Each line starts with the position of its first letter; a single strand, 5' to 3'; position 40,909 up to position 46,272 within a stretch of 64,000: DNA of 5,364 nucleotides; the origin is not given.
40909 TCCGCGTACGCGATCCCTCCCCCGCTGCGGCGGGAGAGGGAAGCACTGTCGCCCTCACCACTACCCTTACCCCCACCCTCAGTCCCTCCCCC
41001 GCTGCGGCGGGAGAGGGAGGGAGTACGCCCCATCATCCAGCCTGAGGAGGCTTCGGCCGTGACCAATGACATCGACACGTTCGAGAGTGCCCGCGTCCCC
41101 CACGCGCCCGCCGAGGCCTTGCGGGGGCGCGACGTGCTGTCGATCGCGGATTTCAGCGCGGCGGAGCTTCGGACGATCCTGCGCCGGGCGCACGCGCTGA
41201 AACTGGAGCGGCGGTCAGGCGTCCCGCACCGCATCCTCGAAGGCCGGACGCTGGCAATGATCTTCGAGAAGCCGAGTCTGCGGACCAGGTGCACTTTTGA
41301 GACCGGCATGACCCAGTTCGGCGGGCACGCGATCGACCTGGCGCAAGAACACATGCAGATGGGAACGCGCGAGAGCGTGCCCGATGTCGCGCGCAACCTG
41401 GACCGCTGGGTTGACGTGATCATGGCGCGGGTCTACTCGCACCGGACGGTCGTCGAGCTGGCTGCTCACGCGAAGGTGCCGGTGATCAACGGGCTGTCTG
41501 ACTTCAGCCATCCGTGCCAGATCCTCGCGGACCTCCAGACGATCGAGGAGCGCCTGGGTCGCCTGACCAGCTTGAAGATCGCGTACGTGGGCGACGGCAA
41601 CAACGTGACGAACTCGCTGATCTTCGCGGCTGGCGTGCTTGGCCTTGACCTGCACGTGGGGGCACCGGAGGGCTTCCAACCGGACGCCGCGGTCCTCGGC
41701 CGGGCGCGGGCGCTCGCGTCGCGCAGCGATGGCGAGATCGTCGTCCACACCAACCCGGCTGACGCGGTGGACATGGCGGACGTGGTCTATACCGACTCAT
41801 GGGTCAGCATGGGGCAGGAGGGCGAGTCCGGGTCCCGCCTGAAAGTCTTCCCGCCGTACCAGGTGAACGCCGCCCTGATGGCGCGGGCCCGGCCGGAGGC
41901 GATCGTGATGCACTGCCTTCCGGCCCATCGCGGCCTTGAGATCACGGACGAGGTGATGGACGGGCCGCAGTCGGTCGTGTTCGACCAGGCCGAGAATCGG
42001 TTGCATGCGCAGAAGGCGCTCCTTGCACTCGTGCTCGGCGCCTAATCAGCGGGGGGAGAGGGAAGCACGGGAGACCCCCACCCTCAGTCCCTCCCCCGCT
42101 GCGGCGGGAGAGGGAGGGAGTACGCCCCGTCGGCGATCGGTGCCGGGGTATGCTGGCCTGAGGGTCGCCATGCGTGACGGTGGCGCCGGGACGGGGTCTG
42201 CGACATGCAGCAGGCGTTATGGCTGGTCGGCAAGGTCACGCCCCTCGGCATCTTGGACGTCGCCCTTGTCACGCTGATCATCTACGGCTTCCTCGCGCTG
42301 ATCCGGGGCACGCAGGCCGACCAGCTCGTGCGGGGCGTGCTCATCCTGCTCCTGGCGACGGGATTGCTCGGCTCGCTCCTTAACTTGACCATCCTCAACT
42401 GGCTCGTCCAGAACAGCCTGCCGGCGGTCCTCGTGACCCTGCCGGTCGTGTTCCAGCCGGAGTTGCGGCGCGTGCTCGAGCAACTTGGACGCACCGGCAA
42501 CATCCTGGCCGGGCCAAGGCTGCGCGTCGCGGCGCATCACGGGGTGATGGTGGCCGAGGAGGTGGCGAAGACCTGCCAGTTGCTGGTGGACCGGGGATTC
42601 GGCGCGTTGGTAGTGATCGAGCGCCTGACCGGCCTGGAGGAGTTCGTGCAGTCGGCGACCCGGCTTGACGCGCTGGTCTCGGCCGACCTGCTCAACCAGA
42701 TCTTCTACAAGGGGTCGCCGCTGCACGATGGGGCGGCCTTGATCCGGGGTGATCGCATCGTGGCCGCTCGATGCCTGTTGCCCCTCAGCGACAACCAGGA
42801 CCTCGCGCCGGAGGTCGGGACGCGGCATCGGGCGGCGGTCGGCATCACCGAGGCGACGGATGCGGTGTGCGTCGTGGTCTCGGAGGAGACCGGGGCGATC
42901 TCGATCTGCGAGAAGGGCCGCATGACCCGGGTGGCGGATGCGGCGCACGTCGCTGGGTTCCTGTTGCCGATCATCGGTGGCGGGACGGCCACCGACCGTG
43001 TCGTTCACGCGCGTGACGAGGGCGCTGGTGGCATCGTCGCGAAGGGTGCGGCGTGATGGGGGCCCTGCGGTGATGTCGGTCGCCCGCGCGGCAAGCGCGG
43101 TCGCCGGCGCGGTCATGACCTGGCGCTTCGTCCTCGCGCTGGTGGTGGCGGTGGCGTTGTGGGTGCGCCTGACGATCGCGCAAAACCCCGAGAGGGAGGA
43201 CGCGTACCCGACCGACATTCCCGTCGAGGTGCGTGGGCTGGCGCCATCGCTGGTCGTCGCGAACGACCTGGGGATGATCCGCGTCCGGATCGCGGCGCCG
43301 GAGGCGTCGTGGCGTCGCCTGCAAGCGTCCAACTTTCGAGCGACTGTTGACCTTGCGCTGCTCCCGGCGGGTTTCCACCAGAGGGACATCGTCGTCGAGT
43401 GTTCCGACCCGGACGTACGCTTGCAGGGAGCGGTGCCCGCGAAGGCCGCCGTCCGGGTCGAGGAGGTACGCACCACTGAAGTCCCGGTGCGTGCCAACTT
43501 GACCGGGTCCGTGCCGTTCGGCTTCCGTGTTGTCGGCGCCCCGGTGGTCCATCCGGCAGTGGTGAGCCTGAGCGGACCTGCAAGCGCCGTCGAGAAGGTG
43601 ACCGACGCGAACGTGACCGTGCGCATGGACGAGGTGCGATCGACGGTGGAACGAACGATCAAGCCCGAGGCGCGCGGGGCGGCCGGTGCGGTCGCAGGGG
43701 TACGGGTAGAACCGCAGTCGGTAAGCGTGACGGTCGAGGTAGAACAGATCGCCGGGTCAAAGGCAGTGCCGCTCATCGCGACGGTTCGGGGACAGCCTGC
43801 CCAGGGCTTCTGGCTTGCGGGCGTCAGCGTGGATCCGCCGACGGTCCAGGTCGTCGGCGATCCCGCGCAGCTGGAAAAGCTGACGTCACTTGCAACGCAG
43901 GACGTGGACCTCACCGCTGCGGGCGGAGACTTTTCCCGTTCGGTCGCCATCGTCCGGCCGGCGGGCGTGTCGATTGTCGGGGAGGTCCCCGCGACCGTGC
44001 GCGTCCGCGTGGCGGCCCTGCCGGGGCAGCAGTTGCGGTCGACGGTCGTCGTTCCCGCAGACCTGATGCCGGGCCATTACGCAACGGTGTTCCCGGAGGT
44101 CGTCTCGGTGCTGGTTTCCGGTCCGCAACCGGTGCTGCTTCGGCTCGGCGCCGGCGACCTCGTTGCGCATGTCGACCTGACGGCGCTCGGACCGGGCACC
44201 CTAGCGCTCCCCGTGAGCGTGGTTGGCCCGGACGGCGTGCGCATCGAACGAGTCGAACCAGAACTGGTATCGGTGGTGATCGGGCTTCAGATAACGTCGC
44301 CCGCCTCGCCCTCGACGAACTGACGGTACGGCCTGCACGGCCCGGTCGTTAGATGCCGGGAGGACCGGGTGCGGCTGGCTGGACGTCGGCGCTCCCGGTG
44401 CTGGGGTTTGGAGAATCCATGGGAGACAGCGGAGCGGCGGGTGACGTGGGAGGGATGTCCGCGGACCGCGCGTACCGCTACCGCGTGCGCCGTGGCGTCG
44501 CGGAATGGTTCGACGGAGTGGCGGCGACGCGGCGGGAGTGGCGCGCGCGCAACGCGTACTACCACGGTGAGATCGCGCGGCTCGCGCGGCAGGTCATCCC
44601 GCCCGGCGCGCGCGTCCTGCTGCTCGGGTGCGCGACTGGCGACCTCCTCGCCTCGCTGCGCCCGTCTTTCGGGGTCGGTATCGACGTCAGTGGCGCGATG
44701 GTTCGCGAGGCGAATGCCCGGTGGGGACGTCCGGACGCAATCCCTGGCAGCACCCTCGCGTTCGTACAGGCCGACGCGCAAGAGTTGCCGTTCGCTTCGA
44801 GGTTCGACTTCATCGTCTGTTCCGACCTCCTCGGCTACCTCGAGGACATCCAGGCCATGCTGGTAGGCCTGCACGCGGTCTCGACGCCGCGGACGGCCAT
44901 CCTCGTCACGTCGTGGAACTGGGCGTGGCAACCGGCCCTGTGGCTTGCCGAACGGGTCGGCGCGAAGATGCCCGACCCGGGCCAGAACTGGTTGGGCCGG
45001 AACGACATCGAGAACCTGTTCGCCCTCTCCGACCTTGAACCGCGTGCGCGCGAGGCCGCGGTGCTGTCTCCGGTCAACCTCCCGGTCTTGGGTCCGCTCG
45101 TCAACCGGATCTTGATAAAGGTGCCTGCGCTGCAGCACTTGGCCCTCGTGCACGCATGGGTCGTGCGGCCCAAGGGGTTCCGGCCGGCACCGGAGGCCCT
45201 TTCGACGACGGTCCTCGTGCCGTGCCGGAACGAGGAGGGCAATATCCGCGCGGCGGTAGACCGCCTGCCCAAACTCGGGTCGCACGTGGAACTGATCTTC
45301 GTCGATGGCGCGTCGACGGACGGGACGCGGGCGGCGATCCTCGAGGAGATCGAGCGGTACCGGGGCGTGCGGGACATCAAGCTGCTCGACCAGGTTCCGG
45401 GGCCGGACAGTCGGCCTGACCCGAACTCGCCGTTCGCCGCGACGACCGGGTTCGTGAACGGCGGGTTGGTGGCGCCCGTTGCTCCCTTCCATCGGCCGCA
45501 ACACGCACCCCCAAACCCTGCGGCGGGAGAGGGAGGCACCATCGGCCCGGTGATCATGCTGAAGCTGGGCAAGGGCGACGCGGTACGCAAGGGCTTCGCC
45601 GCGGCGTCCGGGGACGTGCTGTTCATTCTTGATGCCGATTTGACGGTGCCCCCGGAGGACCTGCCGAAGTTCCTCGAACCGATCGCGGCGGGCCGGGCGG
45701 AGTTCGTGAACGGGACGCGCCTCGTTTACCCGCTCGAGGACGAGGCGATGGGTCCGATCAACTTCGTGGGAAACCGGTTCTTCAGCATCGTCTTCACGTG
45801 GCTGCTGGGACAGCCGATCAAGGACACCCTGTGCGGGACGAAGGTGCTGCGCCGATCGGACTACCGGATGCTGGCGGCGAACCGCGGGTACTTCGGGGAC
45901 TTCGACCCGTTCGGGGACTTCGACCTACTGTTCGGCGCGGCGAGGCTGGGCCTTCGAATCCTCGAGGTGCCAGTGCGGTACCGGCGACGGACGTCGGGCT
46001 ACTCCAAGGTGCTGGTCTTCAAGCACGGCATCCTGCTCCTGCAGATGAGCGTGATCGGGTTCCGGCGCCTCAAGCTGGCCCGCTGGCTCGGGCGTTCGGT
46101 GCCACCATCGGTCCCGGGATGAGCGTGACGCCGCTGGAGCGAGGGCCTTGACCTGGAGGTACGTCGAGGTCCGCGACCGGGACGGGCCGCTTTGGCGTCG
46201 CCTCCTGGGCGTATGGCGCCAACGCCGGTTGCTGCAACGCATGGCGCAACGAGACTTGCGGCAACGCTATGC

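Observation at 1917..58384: Dispersed modular family of GC-rich palindromic repeats (about 30 units at 17 loci in 64 kb)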

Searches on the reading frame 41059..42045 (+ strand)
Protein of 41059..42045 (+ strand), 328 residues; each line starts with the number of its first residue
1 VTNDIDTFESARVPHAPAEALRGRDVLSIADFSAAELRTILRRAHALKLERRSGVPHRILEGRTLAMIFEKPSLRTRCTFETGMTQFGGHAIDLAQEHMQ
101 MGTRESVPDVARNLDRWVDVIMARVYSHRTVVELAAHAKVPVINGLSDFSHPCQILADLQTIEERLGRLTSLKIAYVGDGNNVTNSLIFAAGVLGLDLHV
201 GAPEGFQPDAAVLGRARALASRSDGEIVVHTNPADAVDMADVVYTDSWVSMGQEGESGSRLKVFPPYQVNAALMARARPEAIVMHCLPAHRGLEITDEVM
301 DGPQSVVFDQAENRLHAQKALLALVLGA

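Call 18: search_protein_families(library=pfam, proteins=[window:41059-42045:+])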
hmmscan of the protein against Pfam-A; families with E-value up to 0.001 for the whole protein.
window:41059-42045:+ (328 aa): 2 families
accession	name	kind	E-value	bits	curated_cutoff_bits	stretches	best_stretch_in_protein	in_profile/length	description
PF00185.30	OTCace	-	2.8e-59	200.1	29.4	1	172-324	3-156/157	Aspartate/ornithine carbamoyltransferase, Asp/Orn binding domain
PF02729.26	OTCace_N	-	2.2e-47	161.3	29.9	1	24-164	1-148/148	Aspartate/ornithine carbamoyltransferase, carbamoyl-P binding domain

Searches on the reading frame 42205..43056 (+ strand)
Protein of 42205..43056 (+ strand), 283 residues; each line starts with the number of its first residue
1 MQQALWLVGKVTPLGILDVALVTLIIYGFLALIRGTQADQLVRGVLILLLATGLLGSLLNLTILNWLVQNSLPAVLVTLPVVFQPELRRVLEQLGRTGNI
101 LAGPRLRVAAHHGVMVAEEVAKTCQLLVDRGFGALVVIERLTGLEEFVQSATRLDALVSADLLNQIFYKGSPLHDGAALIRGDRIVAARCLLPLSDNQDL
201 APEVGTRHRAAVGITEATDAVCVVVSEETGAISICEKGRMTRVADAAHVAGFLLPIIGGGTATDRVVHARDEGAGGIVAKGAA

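Call 18: search_protein_families(library=pfam, proteins=[window:42205-43056:+])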
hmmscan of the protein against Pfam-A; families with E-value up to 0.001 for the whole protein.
window:42205-43056:+ (283 aa): 2 families
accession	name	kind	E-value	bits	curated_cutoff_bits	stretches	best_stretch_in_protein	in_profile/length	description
PF02457.21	DAC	-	1.2e-40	138.2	27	1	123-239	3-118/119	DisA bacterial checkpoint controller nucleotide-binding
PF19293.4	CdaA_N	-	0.00039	21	23.8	1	16-86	10-80/81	CdaA N-terminal transmembrane domain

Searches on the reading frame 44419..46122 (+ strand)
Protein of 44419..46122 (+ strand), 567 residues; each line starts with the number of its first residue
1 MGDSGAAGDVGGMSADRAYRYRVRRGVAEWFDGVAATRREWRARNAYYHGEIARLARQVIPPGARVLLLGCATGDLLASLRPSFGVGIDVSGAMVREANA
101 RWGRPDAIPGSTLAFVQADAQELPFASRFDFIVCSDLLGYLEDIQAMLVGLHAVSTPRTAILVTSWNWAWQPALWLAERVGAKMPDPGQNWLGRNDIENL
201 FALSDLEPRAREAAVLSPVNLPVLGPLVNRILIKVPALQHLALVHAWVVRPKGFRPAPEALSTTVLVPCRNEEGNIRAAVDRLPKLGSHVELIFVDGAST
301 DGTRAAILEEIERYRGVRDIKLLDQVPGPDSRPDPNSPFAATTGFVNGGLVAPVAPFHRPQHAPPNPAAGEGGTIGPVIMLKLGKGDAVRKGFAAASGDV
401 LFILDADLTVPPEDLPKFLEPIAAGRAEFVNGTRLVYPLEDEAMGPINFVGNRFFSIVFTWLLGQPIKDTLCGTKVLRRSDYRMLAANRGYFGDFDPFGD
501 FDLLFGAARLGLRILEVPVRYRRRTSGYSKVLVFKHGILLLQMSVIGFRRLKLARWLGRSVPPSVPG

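Call 18: search_protein_families(library=pfam, proteins=[window:44455-46122:+])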
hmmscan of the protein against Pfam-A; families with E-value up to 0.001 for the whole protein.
window:44455-46122:+ (555 aa): 7 families
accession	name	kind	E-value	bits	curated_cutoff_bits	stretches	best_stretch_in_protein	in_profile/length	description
PF00535.33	Glycos_transf_2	-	8.8e-23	81.5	23.3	2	371-467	64-161/168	Glycosyl transferase family 2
PF13649.12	Methyltransf_25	-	2.7e-12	47.6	27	1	54-144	1-94/97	Methyltransferase domain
PF13489.12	Methyltransf_23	-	2.8e-11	43.9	27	1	30-195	3-160/164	Methyltransferase domain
PF08241.18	Methyltransf_11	-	3.4e-10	40.9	21.2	1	57-145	3-89/95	Methyltransferase domain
PF08242.18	Methyltransf_12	-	1.2e-09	39.2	30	1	57-145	3-94/98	Methyltransferase domain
PF13847.12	Methyltransf_31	-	2.7e-09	37.3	27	1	51-163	4-122/145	Methyltransferase domain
PF05401.17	NodS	-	0.00041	20.7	24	1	52-139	45-129/201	Nodulation protein S (NodS)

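Call 62: find_homologous_proteins(query=window:44419-46122:+, max_evalue=1e-40)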
Query window:44419-46122:+ (567 aa): 7999 proteins with E <= 1e-40 among 8000 candidates; the best 120 are listed.
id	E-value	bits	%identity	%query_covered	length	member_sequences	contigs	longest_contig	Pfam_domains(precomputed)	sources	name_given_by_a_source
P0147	0.0e+0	1072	84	100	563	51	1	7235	PF13847.13,PF13489.13,PF13649.13,PF00535.33,PF08241.19,PF08242.19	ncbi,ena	-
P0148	0.0e+0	1051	83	100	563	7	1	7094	PF13847.13,PF13489.13,PF13649.13,PF00535.33,PF08241.19,PF08242.19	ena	-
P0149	0.0e+0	1050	83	100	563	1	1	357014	PF13847.13,PF13489.13,PF13649.13,PF00535.33,PF08241.19,PF08242.19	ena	-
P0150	0.0e+0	1047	81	100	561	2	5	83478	PF13847.13,PF13489.13,PF13649.13,PF00535.33,PF08241.19,PF08242.19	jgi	jgi:glycosyltransferase involved in cell wall biosynthesis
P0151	0.0e+0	1046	82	100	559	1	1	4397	PF13847.13,PF13489.13,PF13649.13,PF00535.33,PF08241.19,PF08242.19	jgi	jgi:glycosyltransferase involved in cell wall biosynthesis/SAM-dependent methyltransferase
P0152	0.0e+0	1020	79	99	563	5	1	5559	PF13847.13,PF13489.13,PF13649.13,PF00535.33,PF08241.19,PF08242.19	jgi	jgi:glycosyltransferase involved in cell wall biosynthesis/SAM-dependent methyltransferase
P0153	2.3e-269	913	73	100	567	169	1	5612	PF07021.19,PF13847.13,PF13489.13,PF13649.13,PF00535.33,PF01209.25,PF08241.19,PF08242.19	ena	-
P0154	4.6e-261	886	72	99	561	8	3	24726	PF07021.19,PF13847.13,PF13489.13,PF13649.13,PF00535.33,PF08241.19,PF08242.19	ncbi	-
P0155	1.8e-218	745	62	95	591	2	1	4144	PF07021.19,PF13847.13,PF13489.13,PF13649.13,PF00535.33,PF01209.25,PF08241.19,PF08242.19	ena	-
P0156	1.9e-215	735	62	95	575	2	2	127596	PF07021.19,PF13847.13,PF13489.13,PF13649.13,PF00535.33,PF01209.25,PF08241.19,PF08242.19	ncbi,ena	-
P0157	1.0e-211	723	62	95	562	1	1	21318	PF07021.19,PF13847.13,PF13489.13,PF13649.13,PF00535.33,PF08241.19,PF08242.19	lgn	-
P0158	5.8e-210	717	62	96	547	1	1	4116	PF07021.19,PF13847.13,PF13489.13,PF13649.13,PF00535.33,PF08241.19,PF08242.19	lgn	-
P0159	7.6e-210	717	62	98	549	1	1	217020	PF07021.19,PF13847.13,PF13489.13,PF13649.13,PF00535.33,PF08241.19,PF08242.19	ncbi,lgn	-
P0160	7.5e-209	713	60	98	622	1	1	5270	PF07021.19,PF13847.13,PF13489.13,PF13649.13,PF00535.33,PF08241.19,PF08242.19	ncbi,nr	ncbi:MAG: glycosyltransferase [Chloroflexi bacterium]|nr:glycosyltransferase [Chloroflexota bacteriu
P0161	1.7e-208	712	62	95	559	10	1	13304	PF07021.19,PF13847.13,PF13489.13,PF13649.13,PF00535.33,PF08241.19,PF08242.19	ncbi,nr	ncbi:MAG TPA: glycosyltransferase [Chloroflexota bacterium]|nr:glycosyltransferase [Chloroflexota ba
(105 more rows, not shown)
